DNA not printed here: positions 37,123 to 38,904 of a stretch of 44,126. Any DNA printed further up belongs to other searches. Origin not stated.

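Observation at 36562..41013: Two tail-family genes flank an ArnT/PMT-like GT-C enzyme and a second uncharacterised polytopic membrane protein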

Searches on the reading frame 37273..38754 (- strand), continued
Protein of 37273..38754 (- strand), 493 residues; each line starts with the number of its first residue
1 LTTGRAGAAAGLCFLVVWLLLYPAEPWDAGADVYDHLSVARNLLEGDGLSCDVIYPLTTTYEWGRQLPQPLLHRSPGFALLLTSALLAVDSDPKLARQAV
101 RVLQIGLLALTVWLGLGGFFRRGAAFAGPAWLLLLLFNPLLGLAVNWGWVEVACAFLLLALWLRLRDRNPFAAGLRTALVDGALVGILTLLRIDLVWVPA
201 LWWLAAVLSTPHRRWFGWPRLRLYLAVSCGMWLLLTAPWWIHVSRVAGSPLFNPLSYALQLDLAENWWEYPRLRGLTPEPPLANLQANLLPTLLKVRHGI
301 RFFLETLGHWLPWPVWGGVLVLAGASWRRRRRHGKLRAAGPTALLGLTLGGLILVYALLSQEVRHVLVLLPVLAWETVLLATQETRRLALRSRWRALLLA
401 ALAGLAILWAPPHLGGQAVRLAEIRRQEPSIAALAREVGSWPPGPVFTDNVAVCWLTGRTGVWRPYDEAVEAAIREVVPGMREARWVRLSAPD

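Call 52: search_protein_families(library=pfam, alignment_id=A2, max_evalue=10)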
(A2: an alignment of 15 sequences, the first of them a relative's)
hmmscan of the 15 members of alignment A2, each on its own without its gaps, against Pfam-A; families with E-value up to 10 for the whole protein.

A. member 1, P0001 (493 aa): 0 families

B. families by the number of members that match (of 15 scanned): 3 families
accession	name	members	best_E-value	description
PF09913.15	DUF2142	2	0.0072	Predicted membrane protein (DUF2142)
PF01027.25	Bax1-I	1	0.044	Inhibitor of apoptosis-promoting Bax1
PF21834.1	DUF6894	1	5.7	Domain of unknown function (DUF6894)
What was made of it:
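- Sequence relation: two M493 homologues weakly hit DUF2142, E 0.007 (call 52).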

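Call 54: search_protein_families(library=pfam, proteins=[L003:5178-7004:+, L001:8509-8988:-], max_evalue=0.1)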
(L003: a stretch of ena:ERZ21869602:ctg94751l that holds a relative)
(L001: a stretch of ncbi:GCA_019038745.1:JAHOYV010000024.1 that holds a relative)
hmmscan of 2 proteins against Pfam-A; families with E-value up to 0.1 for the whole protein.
L003:5178-7004:+ (608 aa): 1 family
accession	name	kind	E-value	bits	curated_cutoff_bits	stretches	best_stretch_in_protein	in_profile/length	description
PF08507.15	COPI_assoc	-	0.065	13.7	30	0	71-148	47-122/130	COPI associated protein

L001:8509-8988:- (159 aa): 3 families
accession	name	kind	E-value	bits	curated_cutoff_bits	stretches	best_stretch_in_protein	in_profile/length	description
PF22468.2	ACT_9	-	0.00052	20.2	27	1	99-155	3-61/61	ACT domain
PF13840.12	ACT_7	-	0.0029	17.9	27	1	94-151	6-63/65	ACT domain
PF01842.31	ACT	-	0.076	13.3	27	0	27-80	10-62/66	ACT domain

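Call 74: find_related_loci(query=A2, collection=metagenome_contigs, flank=8000)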
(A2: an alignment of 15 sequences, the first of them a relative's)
Query A2 (493 aa) in metagenome_contigs; peptide patterns used: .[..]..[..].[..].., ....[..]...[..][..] (x = any residue, [..] = any of these).
65 stretches matched a pattern; 11 encode a relative of the query (tblastn E <= 1e-3); 10 distinct loci.
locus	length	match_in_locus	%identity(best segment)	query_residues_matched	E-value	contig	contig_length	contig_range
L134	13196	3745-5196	65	7-490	2e-166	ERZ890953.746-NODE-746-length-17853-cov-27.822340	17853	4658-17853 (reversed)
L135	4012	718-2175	68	8-490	1e-168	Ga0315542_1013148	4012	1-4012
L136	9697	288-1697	51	22-493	1e-102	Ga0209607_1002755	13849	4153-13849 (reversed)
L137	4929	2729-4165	43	10-489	4e-98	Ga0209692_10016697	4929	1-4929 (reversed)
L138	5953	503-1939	43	10-489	5e-98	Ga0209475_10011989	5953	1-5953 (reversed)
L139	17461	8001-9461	48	2-490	2e-91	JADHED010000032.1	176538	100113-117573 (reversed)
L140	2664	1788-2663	65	8-296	1e-87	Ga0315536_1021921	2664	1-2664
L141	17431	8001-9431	46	12-489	5e-93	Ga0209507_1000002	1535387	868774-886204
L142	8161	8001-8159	70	22-74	1e-19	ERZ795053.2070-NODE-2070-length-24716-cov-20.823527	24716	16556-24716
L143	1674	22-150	63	442-484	1e-10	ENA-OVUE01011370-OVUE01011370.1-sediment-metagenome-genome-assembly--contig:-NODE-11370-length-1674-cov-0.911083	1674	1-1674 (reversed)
